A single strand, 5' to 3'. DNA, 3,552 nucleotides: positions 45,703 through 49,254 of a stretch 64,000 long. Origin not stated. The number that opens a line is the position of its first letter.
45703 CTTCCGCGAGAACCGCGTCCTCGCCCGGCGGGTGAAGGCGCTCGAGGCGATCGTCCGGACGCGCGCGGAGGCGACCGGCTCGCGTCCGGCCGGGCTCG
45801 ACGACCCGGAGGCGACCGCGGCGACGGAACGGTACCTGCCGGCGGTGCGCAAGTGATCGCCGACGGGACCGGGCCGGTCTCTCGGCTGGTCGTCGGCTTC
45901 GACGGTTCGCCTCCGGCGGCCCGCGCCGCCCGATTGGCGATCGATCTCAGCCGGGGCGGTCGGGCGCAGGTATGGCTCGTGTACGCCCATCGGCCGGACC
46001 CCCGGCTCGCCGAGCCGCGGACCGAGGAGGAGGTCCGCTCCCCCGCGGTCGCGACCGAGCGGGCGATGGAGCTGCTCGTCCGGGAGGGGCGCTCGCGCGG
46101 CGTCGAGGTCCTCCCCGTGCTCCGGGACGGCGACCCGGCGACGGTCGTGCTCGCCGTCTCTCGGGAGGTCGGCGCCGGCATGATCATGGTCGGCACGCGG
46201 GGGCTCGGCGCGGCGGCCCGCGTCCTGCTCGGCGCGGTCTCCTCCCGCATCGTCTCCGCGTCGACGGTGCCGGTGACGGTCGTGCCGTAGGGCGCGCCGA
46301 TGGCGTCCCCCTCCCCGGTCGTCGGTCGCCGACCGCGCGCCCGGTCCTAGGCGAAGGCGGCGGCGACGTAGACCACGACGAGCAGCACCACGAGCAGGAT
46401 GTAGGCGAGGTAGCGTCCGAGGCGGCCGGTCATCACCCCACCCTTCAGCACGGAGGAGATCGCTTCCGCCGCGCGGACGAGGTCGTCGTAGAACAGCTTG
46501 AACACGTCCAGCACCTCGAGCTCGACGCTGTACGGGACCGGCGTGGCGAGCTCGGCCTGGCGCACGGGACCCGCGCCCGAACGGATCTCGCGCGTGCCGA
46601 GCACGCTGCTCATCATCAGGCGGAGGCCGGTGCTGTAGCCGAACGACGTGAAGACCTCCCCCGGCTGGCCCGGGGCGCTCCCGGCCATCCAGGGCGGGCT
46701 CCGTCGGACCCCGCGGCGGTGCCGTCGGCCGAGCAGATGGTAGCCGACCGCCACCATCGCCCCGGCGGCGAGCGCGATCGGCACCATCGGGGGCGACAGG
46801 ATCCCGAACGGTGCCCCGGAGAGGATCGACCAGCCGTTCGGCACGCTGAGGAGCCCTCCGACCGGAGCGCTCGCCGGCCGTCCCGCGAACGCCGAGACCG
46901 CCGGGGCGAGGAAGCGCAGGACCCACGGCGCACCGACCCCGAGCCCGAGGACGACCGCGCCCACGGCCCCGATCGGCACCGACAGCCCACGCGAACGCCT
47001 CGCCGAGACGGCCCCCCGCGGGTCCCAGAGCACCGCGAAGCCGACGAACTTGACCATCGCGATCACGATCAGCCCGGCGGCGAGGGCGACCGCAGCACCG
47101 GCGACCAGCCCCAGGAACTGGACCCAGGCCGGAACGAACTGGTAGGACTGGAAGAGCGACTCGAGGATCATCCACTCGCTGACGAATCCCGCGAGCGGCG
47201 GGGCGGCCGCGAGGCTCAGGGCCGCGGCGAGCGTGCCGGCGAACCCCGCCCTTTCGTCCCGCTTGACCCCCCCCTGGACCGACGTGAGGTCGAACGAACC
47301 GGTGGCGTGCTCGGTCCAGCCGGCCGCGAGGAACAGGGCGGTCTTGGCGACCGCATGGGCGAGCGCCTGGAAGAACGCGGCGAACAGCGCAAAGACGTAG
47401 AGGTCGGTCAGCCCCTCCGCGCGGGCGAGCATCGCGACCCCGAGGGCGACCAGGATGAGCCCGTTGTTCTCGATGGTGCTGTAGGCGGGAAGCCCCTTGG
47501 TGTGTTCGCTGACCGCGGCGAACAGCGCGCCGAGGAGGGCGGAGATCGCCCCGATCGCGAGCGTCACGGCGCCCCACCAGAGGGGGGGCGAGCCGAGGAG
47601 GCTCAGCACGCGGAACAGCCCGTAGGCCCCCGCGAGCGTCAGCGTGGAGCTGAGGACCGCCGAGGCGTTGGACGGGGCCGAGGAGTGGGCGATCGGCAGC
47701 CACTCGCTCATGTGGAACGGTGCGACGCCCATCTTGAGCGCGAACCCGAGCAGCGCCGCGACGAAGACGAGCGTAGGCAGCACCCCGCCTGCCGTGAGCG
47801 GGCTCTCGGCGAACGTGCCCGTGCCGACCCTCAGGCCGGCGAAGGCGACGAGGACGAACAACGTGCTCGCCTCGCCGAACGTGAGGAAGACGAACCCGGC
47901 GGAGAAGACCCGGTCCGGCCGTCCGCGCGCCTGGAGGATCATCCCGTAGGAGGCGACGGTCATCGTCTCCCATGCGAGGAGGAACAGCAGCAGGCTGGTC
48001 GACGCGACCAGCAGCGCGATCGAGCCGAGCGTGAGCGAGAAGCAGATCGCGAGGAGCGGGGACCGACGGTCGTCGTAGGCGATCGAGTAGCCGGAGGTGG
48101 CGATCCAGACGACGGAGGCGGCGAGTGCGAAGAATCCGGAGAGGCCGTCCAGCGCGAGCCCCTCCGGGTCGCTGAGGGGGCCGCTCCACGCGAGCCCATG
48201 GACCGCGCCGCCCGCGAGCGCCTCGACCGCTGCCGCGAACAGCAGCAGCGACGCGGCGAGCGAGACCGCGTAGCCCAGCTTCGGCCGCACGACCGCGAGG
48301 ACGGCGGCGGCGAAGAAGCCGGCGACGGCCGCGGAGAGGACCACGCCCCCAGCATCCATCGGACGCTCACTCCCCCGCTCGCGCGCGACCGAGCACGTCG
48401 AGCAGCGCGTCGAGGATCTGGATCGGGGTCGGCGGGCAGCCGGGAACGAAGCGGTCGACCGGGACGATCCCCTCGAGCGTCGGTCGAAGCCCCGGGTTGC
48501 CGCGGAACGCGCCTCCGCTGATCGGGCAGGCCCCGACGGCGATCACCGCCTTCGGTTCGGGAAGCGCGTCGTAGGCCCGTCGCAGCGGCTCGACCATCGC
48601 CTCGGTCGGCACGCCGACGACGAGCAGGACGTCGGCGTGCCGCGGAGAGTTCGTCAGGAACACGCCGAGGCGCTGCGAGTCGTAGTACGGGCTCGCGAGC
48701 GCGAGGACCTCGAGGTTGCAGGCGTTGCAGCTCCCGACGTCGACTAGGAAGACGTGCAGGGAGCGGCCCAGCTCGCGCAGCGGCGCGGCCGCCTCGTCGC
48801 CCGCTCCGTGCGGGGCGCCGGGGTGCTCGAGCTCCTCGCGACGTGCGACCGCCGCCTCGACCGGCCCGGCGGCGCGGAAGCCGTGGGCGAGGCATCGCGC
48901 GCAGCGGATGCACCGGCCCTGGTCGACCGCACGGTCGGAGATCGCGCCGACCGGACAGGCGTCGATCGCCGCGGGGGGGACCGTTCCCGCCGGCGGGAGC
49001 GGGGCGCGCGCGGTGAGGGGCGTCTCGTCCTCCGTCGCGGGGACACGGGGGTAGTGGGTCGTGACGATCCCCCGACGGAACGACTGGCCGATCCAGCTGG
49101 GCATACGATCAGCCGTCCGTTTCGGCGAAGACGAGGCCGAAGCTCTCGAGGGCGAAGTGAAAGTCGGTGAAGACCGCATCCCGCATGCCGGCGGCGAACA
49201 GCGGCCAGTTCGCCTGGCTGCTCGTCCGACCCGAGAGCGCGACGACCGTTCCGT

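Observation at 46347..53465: Six-gene complex-I / group-4-hydrogenase-like operon whose catalytic subunit has lost every NiFe ligand (Ehr-type complex)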

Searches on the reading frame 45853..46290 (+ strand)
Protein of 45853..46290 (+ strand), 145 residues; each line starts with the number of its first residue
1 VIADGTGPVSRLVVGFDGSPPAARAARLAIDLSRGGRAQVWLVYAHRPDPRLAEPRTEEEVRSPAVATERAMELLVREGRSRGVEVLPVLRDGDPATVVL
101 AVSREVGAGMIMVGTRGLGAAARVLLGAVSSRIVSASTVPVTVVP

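Call 60: search_protein_families(library=pfam, proteins=[window:45853-46290:+], max_evalue=0.0001)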
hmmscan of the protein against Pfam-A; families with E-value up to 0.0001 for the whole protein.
window:45853-46290:+ (145 aa): 1 family
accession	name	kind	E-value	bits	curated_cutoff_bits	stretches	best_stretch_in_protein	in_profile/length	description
PF00582.32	Usp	-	1.1e-22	81.6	24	1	11-145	4-141/141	Universal stress protein family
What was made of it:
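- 45853..46290 (+): Universal stress protein (Usp), overlapping p160 by 4 nt and ending 56 nt from the end of EhrA. PF00582, 1.1e-22 (call 60).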

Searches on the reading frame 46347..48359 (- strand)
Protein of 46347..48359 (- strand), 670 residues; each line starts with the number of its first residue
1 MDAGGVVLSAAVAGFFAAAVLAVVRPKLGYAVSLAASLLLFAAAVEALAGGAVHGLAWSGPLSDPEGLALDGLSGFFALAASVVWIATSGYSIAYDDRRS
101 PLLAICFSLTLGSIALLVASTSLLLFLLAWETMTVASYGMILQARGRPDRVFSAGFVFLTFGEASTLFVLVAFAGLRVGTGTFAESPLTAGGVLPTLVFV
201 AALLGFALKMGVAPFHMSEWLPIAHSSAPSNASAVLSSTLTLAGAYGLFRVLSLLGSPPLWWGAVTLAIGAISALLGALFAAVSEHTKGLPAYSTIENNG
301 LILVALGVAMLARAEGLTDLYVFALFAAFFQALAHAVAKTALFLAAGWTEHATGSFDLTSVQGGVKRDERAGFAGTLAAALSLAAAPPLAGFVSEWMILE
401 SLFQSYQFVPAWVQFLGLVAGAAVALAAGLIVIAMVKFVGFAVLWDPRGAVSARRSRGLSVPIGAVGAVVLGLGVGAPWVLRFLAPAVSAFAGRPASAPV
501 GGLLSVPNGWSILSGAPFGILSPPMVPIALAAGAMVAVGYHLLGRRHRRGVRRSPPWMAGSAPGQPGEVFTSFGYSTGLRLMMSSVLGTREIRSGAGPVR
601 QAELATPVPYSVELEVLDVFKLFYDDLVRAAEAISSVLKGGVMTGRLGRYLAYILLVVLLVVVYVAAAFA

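Call 3: search_protein_families(library=pfam, proteins=[window:46347-48359:-])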
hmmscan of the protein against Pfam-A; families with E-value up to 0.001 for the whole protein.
window:46347-48359:- (670 aa): 1 family
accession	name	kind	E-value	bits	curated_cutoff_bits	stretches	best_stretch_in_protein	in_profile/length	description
PF00361.26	Proton_antipo_M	-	1.1e-34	120.5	21.5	1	120-412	1-285/294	NADH:quinone oxidoreductase/Mrp antiporter, TM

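Call 4: search_protein_families(library=ncbifam, proteins=[window:46347-48359:-])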
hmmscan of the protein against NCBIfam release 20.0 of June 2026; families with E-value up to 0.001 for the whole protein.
window:46347-48359:- (670 aa): 52 families (the best 25 are shown)
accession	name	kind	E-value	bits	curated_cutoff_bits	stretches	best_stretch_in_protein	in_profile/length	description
NF005046.0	PRK06459.1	equivalog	9.3e-112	374.6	460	1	70-666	44-585/587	hydrogenase 4 subunit B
NF005086.0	PRK06521.1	equivalog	2.2e-98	330.5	667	1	7-663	15-667/669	hydrogenase 4 subunit B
NF006418.0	PRK08667.1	equivalog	3.5e-77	260.4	794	1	6-665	12-640/644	hydrogenase membrane subunit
NF006419.0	PRK08668.1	equivalog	1.8e-38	132.7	617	1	7-420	8-418/613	NADH dehydrogenase subunit M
TIGR01972.1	NDH_I_M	subfamily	2.1e-35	122.4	263.8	1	68-428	74-425/486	NADH-quinone oxidoreductase subunit M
NF009286.0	PRK12646.1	equivalog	5.8e-35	121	1063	1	68-430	74-441/800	DUF4040 family protein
NF006240.0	PRK08376.1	subfamily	2.9e-33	115.6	662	1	70-489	88-505/521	putative monovalent cation/H+ antiporter subunit D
NF005958.0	PRK08042.1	equivalog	1.2e-32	113.5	727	1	155-490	151-489/608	formate hydrogenlyase subunit 3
NF004445.0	PRK05777.2-3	equivalog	7.8e-32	110.8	408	1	12-422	15-417/475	NADH-quinone oxidoreductase subunit NuoN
NF009285.0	PRK12645.1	equivalog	3.8e-28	98.2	1028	1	54-421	60-433/804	Na+/H+ antiporter subunit A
TIGR00940.1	2a6301s01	subfamily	3.4e-27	95.1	920.45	1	47-439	49-447/793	monovalent cation:proton antiporter subunit A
NF009287.0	PRK12647.1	equivalog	5.8e-27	94.6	937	1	7-495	7-486/773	putative monovalent cation/H+ antiporter subunit A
NF005097.0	PRK06525.1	equivalog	6.8e-26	91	430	1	108-429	121-431/480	hydrogenase 4 subunit D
NF005044.0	PRK06458.1-4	equivalog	5e-25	88.3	610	1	194-481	217-483/531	hydrogenase 4 subunit F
NF009310.0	PRK12668.1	equivalog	1.2e-24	87.1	564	1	9-484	8-441/584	Na(+)/H(+) antiporter subunit D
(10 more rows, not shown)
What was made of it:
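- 46347..48359 (-): EhrA: HyfB/NuoL-like antiporter-like subunit with a long C-terminal extension (670 aa). NCBIfam HyfB models match over the full length (call 4).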

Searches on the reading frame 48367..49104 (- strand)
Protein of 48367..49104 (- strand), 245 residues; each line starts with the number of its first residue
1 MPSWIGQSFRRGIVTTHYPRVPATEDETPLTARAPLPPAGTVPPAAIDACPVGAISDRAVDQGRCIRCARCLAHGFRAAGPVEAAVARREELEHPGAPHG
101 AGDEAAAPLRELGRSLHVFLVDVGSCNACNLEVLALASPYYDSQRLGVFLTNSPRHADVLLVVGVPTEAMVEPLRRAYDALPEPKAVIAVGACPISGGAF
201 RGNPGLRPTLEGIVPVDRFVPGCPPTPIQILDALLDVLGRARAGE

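Call 3: search_protein_families(library=pfam, proteins=[window:48367-49104:-])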
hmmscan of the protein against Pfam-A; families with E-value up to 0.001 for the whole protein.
window:48367-49104:- (245 aa): 1 family
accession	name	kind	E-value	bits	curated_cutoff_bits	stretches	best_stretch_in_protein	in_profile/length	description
PF01058.29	Oxidored_q6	-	2.8e-25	88.9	27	1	126-236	1-127/128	NADH ubiquinone oxidoreductase, 20 Kd subunit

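Call 4: search_protein_families(library=ncbifam, proteins=[window:48367-49104:-])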
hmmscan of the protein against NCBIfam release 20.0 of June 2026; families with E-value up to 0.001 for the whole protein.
window:48367-49104:- (245 aa): 13 families
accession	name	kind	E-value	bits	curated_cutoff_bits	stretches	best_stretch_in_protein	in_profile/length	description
NF005012.1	PRK06411.1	subfamily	4.9e-32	110.8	116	1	113-236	31-153/166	NADH-quinone oxidoreductase subunit NuoB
TIGR01957.1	nuoB_fam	subfamily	2.3e-30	105.4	142.7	1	112-237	13-138/145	NADH-quinone oxidoreductase subunit B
NF011390.0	PRK14815.1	equivalog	7.2e-26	90.6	281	1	127-237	43-153/183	NADH dehydrogenase subunit B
NF011391.0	PRK14816.1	equivalog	1e-25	90.5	283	1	112-235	48-171/196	NADH-quinone oxidoreductase subunit B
NF011394.0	PRK14819.1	equivalog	1.3e-25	90.4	312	1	112-236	27-151/264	NADH-quinone oxidoreductase subunit B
NF011389.0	PRK14814.1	equivalog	5.9e-25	88.1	285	1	126-237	42-153/186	NADH dehydrogenase subunit B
NF011395.0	PRK14820.1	equivalog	4e-24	85.4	263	1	126-237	42-153/180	NADH-quinone oxidoreductase subunit B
NF011393.0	PRK14818.1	equivalog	5.9e-24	84.5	255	1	109-237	24-151/173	NADH dehydrogenase subunit B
NF011392.0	PRK14817.1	equivalog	2e-23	83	271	1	127-235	46-154/182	NADH-quinone oxidoreductase subunit B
NF011388.0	PRK14813.1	equivalog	1.2e-21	77.4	294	1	127-237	38-149/189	NADH dehydrogenase subunit B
NF009808.0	PRK13292.1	equivalog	5.4e-18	64.2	1156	1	127-236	35-144/791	NADH-quinone oxidoreductase subunit B/C/D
TIGR03294.1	FrhG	equivalog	3.2e-05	23.8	245.5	1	183-237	77-140/228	coenzyme F420 hydrogenase subunit gamma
TIGR00391.1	hydA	subfamily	8.5e-05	21.8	179.5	1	149-235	119-205/365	hydrogenase small subunit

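Call 22: find_homologous_proteins(query=window:48367-49104:-)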
Query window:48367-49104:- (245 aa): 1550 proteins with E <= 0.001 among 6746 candidates; the best 120 are listed.
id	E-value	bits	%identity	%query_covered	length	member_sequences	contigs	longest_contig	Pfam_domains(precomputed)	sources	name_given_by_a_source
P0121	3.9e-156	537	99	100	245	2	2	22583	PF01058.30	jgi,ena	-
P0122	1.2e-109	384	73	99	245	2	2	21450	PF01058.30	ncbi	-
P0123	7.3e-109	382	72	99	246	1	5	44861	PF01058.30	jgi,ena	-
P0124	1.8e-106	374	72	98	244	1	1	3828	PF01058.30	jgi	jgi:formate hydrogenlyase subunit 7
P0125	2.9e-106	373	71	99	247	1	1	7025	PF01058.30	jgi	jgi:Ni,Fe-hydrogenase III small subunit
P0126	3.2e-106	373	71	99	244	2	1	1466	PF01058.30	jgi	-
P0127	1.8e-104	367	70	99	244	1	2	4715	PF01058.30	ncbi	-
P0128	4.1e-104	366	70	99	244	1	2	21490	PF01058.30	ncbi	-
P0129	5.0e-104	366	70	99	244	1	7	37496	PF01058.30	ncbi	-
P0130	7.0e-104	365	68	100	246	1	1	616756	PF01058.30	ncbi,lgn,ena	-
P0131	1.9e-103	364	69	99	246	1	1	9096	PF01058.30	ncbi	-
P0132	3.8e-103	363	71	99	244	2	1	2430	PF01058.30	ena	-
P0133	4.6e-103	363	69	99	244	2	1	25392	PF01058.30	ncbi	-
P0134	5.8e-103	362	70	99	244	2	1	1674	PF01058.30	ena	-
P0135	7.0e-102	359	68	99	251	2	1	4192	PF01058.30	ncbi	-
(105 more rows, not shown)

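Call 32: search_solved_structures(query=A2, max_evalue=0.01, show_alignments=3)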
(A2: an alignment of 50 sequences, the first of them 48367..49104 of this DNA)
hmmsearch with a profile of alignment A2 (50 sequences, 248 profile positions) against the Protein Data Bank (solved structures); distinct sequences matched with E-value up to 0.01: 73 (the best 60 are shown).
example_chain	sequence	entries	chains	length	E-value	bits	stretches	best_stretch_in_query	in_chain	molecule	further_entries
6cfw_J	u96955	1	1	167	1.2e-42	149.3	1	100-237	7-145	Probable membrane-bound hydrogenase subunit mbhJ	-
7z0s_G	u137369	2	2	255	1.4e-40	142.6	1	104-240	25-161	Formate hydrogenlyase subunit 7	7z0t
6g2j_B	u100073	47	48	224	1.9e-34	122.5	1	129-246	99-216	NADH dehydrogenase [ubiquinone] iron-sulfur protein 7, mitochondrial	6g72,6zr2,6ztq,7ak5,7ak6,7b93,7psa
5lc5_B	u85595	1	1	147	3.2e-34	121.7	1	129-245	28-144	NADH dehydrogenase [ubiquinone] iron-sulfur protein 7, mitochondrial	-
7zeb_6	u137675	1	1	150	3.6e-34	121.6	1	129-245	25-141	NADH dehydrogenase [ubiquinone] iron-sulfur protein 7, mitochondrial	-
9w2u_B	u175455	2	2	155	3.7e-34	121.5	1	129-245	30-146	NADH dehydrogenase [ubiquinone] iron-sulfur protein 7, mitochondrial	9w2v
7zd6_6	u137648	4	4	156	3.8e-34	121.5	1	129-245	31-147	NADH dehydrogenase [ubiquinone] iron-sulfur protein 7, mitochondrial | Complex I-20kD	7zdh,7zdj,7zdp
7v2c_C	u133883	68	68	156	3.9e-34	121.4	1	129-245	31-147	NADH dehydrogenase [ubiquinone] iron-sulfur protein 7,mitochondrial | NADH dehydrogenase [ubiquinone] iron-sulfur protein 7, mitochondrial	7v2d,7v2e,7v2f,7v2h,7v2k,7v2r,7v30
5ldw_B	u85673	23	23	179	5.2e-34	121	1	129-245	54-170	NADH dehydrogenase [ubiquinone] iron-sulfur protein 7, mitochondrial | Mitochondrial complex I, PSST subunit | NADH:ubiquinone oxidoreductase core subunit S7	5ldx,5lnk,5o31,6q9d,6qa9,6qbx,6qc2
5xtb_C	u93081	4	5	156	6.3e-34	120.8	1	129-245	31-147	NADH dehydrogenase [ubiquinone] iron-sulfur protein 7, mitochondrial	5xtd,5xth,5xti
7vxu_C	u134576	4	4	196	6.4e-34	120.7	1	128-245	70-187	Complex I-20kD | NADH dehydrogenase [ubiquinone] iron-sulfur protein 7, mitochondrial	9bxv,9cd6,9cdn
9cwt_C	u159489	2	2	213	6.6e-34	120.7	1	109-245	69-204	NADH dehydrogenase [ubiquinone] iron-sulfur protein 7, mitochondrial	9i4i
9ti4_E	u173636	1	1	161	6.8e-34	120.7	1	129-245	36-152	NADH dehydrogenase [ubiquinone] iron-sulfur protein 7, mitochondrial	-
7qsd_B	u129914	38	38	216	7.3e-34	120.6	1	128-245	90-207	NADH dehydrogenase [ubiquinone] iron-sulfur protein 7, mitochondrial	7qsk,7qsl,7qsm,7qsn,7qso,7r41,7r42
5gpn_a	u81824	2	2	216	7.8e-34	120.5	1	128-245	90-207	NADH dehydrogenase [ubiquinone] iron-sulfur protein 7 | NADH dehydrogenase [ubiquinone] iron-sulfur protein 7, mitochondrial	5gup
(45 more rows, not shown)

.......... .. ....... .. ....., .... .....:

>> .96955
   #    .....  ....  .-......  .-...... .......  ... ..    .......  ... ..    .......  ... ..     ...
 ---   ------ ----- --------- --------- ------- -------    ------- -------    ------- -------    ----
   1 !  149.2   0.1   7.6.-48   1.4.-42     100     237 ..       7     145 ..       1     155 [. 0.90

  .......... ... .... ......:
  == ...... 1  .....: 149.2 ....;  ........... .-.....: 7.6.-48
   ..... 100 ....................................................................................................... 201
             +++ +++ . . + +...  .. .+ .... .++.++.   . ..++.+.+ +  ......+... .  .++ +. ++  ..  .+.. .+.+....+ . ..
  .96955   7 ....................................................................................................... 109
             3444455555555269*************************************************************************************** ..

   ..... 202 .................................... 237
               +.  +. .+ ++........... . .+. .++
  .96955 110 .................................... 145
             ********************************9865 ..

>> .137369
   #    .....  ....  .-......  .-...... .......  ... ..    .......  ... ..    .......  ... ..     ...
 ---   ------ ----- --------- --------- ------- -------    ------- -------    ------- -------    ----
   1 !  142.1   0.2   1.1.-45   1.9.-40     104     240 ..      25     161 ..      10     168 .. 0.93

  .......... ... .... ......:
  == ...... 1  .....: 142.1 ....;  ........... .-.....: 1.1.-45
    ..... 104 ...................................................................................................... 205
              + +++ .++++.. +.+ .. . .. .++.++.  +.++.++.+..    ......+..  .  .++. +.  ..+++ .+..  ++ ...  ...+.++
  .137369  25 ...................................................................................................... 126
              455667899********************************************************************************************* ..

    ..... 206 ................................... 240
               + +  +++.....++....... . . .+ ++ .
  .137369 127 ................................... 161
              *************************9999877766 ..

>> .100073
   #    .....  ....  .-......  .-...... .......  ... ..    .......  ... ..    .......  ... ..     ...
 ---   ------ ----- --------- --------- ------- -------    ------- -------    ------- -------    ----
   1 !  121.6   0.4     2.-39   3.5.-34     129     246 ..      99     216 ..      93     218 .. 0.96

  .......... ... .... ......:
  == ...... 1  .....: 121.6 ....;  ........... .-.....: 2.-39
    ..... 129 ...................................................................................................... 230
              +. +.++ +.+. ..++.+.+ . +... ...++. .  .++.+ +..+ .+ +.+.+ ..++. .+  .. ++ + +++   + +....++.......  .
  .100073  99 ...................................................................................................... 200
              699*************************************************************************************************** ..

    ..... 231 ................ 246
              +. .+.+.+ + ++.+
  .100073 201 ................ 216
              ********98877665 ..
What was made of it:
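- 48367..49104 (-): EhrS: fusion of a half HycF/NuoI ferredoxin (residues 1-100; C50-P, C65xxC68xxC71) with a HycG/NuoB-like small subunit (C126xxC129, C193, GC223PP). The NuoB part hits MbhJ at 1e-42 (call 32).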

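Call 39: predict_structure(alignment_id=A2)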
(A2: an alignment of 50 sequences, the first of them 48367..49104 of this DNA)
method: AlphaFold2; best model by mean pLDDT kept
length: 245 residues; sequences in the alignment: 50
mean_pLDDT: 87.0   pTM: 0.87
mean pLDDT of the five models: 87.0, 85.3, 84.9, 84.1, 82.3
residues with pLDDT >= 90: 148; 70-90: 74; 50-70: 15; < 50: 8
segments of 3 or more residues with pLDDT < 50: 100-104
pLDDT, mean of each block of 10 residues (from residue 1): 67 73 82 89 95 93 94 92 85 67 66 89 88 82 85 97 96 98 97 94 93 96 92 91 63
secondary structure, 60 per line:
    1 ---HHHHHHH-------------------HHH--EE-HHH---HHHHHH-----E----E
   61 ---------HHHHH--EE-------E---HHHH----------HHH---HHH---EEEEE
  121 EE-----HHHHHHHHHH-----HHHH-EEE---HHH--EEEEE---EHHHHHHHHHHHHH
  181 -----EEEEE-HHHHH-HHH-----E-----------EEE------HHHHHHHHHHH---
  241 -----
elements in order: H4-10 H44-49 H70-74 H90-93 E116-122 H128-137 H143-146 E148-150 E159-163 H168-180 E186-190 H192-196 E218-220 H227-237
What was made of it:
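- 48367..49104 (-): AF2 pLDDT 87 (call 39).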

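Call 45: fold_search(model_id=the predicted structure, library=pdb)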
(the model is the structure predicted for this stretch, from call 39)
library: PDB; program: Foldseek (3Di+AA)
matches with E <= 10: 1176; with E <= 0.001: 121
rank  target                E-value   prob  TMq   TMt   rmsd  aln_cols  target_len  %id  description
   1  7z0s_G                3.3e-13  1.00  0.52  0.51   4.7       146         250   42  Structure of the Escherichia coli formate hydrogenlyase complex (anaerobic preparation, without formate dehydrogenase  (released 2022-09-28)
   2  7z0t_G                1.7e-12  1.00  0.54  0.53   2.4       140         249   42  Structure of the Escherichia coli formate hydrogenlyase complex (aerobic preparation, composite structure) (released 2022-09-28)
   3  6cfw_J                7.4e-12  1.00  0.51  0.86   1.1       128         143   48  cryoEM structure of a respiratory membrane-bound hydrogenase (released 2018-05-23)
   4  9i4i_E                1.0e-11  1.00  0.48  0.72   2.8       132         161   36  High resolution Cryo-EM structure of human complex I in mitochondria (released 2025-11-12)
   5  7r43_B                1.2e-11  1.00  0.50  0.78   3.1       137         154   34  Bovine complex I in the presence of IM1761092, active class iii (Composite map) (released 2023-02-08)
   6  6q9d_S7               1.9e-11  1.00  0.49  0.75   1.3       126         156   36  CI Peripheral Arm focused refinement from Ovine respiratory SC I+III2 (released 2019-08-21)
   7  7arc_B                2.2e-11  1.00  0.49  0.76   1.3       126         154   34  Cryo-EM structure of Polytomella Complex-I (peripheral arm) (released 2021-12-08)
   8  7aqr_B                2.6e-11  1.00  0.48  0.73   3.0       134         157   34  Cryo-EM structure of Arabidopsis thaliana Complex-I (peripheral arm) (released 2021-12-08)
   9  5gup_I                3.5e-11  1.00  0.49  0.75   5.1       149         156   35  Cryo-EM structure of mammalian respiratory supercomplex I1III2IV1 (released 2017-03-29)
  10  8qby_B                4.0e-11  1.00  0.48  0.78   1.8       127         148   37  Respiratory complex I from Paracoccus denitrificans in MSP2N2 nanodiscs (released 2024-09-11)
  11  6zr2_B                4.2e-11  1.00  0.48  0.74   1.6       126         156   38  Cryo-EM structure of respiratory complex I in the active state from Mus musculus at 3.1 A (released 2020-10-21)
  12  5gpn_a                4.5e-11  1.00  0.48  0.79   1.4       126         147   37  Architecture of mammalian respirasome (released 2017-04-05)
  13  9smf_B                4.5e-11  1.00  0.49  0.75   6.5       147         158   35  Reduced bovine complex I in lipid nanodisc, NADH-active-Q10 (released 2026-03-18)
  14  9f5x_F                4.8e-11  1.00  0.49  0.75   3.4       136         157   31  Structure of the Chlamydomonas reinhardtii respiratory supercomplex I1 III2 IV2 (released 2025-03-12)
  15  6l7p_K                5.4e-11  1.00  0.48  0.59   6.4       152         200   33  cryo-EM structure of cyanobacteria NDH-1LdelV complex (released 2020-02-19)
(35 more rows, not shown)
